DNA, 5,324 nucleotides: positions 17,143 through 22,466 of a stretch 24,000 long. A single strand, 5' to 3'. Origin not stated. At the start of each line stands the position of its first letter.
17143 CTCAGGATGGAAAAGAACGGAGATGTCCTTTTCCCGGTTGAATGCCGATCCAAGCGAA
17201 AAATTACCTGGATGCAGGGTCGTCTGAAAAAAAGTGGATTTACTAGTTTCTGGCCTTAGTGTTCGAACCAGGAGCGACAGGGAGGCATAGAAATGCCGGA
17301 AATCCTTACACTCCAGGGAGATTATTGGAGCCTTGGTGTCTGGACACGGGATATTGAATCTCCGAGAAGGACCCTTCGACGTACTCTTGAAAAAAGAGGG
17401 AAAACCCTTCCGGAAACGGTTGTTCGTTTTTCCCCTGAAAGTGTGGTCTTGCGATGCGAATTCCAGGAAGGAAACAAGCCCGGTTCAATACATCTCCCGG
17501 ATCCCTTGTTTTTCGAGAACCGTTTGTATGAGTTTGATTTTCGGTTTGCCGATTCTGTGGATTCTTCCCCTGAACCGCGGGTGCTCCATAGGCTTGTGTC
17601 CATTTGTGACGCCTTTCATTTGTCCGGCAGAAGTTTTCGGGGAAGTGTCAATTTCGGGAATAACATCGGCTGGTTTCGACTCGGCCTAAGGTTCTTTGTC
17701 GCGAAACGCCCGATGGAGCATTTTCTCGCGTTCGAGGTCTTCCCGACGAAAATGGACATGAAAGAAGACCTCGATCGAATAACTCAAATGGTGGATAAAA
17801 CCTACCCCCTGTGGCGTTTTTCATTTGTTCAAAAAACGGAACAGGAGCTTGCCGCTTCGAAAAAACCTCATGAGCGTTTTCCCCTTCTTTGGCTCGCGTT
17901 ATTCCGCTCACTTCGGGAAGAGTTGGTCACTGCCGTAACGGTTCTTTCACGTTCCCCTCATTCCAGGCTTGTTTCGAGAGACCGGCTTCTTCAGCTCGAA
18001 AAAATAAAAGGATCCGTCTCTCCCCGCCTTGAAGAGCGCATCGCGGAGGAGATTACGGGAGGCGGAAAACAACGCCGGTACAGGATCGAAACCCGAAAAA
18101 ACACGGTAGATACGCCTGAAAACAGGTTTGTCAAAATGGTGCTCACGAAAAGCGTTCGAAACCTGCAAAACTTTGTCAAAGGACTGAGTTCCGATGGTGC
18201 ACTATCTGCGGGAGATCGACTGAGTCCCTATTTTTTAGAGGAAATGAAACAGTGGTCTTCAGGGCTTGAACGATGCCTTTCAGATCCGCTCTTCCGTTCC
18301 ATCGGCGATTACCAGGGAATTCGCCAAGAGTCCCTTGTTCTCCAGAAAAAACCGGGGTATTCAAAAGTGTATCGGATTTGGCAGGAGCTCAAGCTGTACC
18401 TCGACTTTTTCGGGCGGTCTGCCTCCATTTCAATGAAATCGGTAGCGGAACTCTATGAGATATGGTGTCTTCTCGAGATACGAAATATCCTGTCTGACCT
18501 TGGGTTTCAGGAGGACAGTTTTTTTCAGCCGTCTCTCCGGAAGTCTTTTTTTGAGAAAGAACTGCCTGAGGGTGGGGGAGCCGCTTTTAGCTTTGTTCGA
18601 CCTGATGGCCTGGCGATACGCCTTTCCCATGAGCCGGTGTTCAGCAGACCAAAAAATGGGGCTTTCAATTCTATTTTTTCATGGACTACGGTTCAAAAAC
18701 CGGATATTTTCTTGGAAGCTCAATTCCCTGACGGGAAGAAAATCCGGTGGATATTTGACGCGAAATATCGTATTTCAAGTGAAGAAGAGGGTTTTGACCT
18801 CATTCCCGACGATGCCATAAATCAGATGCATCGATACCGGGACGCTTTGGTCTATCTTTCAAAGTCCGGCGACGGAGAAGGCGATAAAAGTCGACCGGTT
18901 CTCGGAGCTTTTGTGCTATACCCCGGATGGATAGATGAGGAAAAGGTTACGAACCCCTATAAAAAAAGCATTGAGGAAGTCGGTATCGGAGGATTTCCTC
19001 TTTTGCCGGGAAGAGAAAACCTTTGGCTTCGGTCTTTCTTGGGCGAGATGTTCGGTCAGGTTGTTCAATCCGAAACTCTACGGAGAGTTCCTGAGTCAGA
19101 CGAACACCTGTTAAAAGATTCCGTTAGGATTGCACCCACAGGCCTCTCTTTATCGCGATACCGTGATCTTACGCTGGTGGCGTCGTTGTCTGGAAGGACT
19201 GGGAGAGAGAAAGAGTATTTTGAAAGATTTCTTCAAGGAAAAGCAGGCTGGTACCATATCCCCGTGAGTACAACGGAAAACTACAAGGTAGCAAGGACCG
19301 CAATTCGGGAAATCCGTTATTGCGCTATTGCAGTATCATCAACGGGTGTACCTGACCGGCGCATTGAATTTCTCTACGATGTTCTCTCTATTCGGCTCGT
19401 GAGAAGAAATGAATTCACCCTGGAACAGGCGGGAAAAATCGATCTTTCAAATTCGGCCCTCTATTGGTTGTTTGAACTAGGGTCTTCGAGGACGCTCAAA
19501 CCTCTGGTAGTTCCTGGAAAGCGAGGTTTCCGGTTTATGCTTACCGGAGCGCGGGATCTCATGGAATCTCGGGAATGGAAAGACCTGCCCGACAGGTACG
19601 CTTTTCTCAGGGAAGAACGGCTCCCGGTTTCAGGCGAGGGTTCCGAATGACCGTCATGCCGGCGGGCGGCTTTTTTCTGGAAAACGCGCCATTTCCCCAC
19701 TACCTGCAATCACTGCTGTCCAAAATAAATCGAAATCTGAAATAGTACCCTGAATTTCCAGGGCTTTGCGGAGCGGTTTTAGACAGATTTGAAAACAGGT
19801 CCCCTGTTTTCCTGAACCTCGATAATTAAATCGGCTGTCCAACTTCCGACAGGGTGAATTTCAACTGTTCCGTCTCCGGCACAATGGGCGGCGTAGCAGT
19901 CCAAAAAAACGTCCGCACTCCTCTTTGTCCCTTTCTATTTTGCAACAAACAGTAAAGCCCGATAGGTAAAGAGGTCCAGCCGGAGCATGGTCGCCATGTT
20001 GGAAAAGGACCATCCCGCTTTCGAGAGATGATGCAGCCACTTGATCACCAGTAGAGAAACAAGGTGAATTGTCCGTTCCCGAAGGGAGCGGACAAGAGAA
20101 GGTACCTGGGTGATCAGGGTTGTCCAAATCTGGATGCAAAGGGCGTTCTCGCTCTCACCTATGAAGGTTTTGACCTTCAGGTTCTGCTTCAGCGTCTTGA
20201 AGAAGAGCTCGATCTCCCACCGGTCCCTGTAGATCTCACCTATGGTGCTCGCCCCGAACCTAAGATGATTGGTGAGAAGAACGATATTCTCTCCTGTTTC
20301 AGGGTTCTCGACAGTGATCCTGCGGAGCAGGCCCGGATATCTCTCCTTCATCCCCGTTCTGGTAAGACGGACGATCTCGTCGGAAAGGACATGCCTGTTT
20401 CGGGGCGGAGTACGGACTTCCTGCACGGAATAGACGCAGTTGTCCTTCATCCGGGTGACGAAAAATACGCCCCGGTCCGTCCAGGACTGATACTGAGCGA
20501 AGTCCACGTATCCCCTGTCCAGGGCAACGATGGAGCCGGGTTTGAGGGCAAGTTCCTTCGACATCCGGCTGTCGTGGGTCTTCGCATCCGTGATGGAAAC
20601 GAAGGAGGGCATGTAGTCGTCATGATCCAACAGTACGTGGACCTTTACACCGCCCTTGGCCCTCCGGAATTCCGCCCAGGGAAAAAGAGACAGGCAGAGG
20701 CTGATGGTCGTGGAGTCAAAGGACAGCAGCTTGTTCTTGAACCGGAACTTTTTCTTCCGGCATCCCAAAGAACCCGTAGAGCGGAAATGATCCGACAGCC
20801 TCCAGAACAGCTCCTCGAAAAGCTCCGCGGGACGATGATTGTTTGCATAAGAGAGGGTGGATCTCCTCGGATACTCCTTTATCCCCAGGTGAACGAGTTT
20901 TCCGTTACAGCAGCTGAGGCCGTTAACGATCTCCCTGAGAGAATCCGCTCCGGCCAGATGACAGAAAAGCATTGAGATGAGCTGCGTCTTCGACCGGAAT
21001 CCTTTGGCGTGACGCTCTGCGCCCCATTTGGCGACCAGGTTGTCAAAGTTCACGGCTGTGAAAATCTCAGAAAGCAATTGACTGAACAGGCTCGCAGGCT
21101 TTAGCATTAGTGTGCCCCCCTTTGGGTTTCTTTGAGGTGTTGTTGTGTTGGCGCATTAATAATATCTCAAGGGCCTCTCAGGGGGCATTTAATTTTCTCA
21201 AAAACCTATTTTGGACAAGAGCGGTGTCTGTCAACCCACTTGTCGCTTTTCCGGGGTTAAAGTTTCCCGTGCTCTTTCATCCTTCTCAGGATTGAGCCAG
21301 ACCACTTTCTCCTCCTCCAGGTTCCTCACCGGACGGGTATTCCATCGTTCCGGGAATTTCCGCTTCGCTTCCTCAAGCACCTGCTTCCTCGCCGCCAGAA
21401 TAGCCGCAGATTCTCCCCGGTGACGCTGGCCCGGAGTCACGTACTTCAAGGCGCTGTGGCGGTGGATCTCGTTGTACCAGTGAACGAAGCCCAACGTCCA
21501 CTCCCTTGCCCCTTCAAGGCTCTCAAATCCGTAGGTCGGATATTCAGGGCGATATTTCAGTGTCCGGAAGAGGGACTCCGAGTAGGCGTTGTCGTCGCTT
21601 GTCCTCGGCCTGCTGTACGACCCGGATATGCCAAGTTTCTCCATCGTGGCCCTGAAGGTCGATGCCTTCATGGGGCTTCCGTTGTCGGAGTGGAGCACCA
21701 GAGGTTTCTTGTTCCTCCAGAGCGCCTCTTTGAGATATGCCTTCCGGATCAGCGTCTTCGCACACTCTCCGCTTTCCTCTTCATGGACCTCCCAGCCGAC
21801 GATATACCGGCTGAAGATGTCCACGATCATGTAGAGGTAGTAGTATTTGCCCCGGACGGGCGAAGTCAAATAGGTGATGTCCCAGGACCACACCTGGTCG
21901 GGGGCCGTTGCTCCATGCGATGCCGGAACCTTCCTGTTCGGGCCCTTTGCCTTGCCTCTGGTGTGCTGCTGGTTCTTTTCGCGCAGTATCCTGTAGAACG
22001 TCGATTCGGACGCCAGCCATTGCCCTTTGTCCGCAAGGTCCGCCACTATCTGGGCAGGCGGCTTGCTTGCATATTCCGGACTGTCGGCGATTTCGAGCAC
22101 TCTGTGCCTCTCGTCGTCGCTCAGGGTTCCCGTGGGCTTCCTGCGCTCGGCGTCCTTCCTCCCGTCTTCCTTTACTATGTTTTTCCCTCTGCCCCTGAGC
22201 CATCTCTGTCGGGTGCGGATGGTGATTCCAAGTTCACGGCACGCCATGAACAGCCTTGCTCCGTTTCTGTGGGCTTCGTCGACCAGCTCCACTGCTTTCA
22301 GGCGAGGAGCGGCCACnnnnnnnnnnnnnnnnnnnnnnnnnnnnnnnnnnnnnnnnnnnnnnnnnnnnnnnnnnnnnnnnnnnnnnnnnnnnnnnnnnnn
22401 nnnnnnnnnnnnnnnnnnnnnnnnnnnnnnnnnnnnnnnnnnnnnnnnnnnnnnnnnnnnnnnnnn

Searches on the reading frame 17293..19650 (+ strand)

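Call 41: search_protein_families(library=pfam, proteins=[window:17293-19650:+], max_evalue=0.0001)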
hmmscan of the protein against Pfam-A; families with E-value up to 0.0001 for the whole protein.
window:17293-19650:+ (785 aa): 2 families
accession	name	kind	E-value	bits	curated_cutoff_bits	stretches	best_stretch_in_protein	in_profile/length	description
PF09823.15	DUF2357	-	1.4e-59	201.8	23.3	1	117-363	2-251/251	Domain of unknown function (DUF2357)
PF04411.18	PDDEXK_7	-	5.2e-37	127.9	22.1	1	386-546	1-162/164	PD-(D/E)XK nuclease superfamily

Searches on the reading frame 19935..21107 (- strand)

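Call 41: search_protein_families(library=pfam, proteins=[window:19935-21107:-], max_evalue=0.0001)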
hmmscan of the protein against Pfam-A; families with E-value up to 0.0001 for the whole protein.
window:19935-21107:- (390 aa): 2 families
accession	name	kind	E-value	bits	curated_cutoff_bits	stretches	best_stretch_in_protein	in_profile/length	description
PF01609.27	DDE_Tnp_1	-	3.1e-23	83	23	1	126-332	5-196/200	Transposase DDE domain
PF14294.11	DUF4372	-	1.2e-18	67.5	25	1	6-77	4-74/74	Domain of unknown function (DUF4372)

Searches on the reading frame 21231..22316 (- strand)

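Call 42: search_protein_families(library=pfam, proteins=[window:21231-22316:-], max_evalue=0.0001)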
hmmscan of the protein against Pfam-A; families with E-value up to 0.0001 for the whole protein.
window:21231-22316:- (361 aa): 3 families
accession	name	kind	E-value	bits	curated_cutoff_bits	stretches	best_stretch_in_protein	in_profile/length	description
PF00665.32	rve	-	6e-21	75.1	32.6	1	137-239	2-101/102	Integrase core domain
PF13683.12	rve_3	-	6.8e-15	55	26.5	1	229-295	2-67/67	Integrase core domain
PF13565.12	HTH_32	-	2.8e-06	28.2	33.7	1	34-111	4-73/73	Homeodomain-like domain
